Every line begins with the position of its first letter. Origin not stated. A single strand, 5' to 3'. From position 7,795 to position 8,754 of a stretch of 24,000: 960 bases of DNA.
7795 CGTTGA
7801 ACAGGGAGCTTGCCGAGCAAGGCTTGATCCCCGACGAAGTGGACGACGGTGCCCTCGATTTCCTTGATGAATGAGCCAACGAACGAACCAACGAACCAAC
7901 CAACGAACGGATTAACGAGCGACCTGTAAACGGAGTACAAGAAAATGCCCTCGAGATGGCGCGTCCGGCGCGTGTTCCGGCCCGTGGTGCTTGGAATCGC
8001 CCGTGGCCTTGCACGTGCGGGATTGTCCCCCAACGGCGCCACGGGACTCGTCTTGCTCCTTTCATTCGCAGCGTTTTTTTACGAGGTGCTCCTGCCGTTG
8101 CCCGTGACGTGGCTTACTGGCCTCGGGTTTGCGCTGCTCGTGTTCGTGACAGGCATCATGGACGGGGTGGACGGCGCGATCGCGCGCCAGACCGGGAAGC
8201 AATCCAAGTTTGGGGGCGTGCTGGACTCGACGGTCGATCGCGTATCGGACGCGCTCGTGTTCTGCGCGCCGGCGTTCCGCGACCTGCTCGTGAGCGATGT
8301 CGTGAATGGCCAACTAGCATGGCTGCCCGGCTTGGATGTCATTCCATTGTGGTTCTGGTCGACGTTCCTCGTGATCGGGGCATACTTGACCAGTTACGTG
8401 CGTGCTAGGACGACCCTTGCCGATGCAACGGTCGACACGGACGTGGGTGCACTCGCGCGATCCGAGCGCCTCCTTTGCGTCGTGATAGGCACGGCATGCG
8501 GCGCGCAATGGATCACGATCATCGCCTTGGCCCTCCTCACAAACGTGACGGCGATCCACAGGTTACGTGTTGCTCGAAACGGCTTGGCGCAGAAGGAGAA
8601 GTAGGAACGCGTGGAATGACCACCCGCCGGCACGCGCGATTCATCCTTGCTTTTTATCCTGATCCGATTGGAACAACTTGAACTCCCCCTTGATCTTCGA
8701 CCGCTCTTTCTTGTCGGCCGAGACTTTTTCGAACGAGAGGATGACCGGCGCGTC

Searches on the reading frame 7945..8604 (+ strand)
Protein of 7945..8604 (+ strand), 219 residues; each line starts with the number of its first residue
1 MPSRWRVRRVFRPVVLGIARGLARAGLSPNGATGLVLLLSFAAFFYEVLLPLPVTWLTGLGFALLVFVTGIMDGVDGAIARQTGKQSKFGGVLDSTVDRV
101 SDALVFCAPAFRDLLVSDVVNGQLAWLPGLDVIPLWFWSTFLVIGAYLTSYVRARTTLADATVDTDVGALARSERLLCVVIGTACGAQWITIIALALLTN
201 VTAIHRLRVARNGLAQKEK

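Call 11: search_protein_families(library=pfam, proteins=[window:7945-8604:+], max_evalue=0.001)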
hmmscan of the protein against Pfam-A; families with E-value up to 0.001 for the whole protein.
window:7945-8604:+ (219 aa): 1 family
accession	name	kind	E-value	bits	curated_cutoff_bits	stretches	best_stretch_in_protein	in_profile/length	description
PF01066.26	CDP-OH_P_transf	-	9.5e-10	39.5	22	1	29-195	4-147/152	CDP-alcohol phosphatidyltransferase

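Call 53: search_protein_families(library=ncbifam, proteins=[window:7945-8604:+], max_evalue=0.001)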
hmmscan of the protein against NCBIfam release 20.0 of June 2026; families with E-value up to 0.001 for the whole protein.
window:7945-8604:+ (219 aa): 10 families
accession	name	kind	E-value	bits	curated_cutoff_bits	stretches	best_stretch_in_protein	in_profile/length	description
NF040950.1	archin_ph_syn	equivalog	5.5e-32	111.2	180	1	6-210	3-187/191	archaetidylinositol phosphate synthase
NF045883.1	PIPSynth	equivalog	3.5e-22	79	170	1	7-208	3-190/197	phosphatidylinositol phosphate synthase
NF052561.1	PIPSynBT1523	equivalog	4.5e-16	59.2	350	1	14-186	12-172/232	hypothetical protein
NF041135.1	IPPtranDIPPsyn_Thcocales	equivalog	3.5e-10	39.5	580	1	60-203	276-409/419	bifunctional L-myo-inositol-1-phosphate cytidylyltransferase/CDP-L-myo-inositol myo-inositolphosphotransferase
TIGR00473.1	pssA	equivalog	7.2e-07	29.4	107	1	64-101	25-62/153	CDP-diacylglycerol--serine O-phosphatidyltransferase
NF053678.1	ClpnSynClsA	equivalog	2.8e-06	27.6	240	1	39-116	15-87/180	cardiolipin synthase ClsA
NF008090.0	PRK10832.1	equivalog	3.3e-05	24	304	1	42-106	16-81/182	CDP-diacylglycerol--glycerol-3-phosphate 3-phosphatidyltransferase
TIGR00560.1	pgsA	equivalog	8.9e-05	23.1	109.1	1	40-108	17-82/183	CDP-diacylglycerol--glycerol-3-phosphate 3-phosphatidyltransferase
NF038086.1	anchor_synt_A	exception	0.00039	20.3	200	1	63-166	36-127/222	protein sorting system archaetidylserine synthase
TIGR04217.1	archae_ser_T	exception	0.00048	19.9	200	1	63-102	37-75/221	archaetidylserine synthase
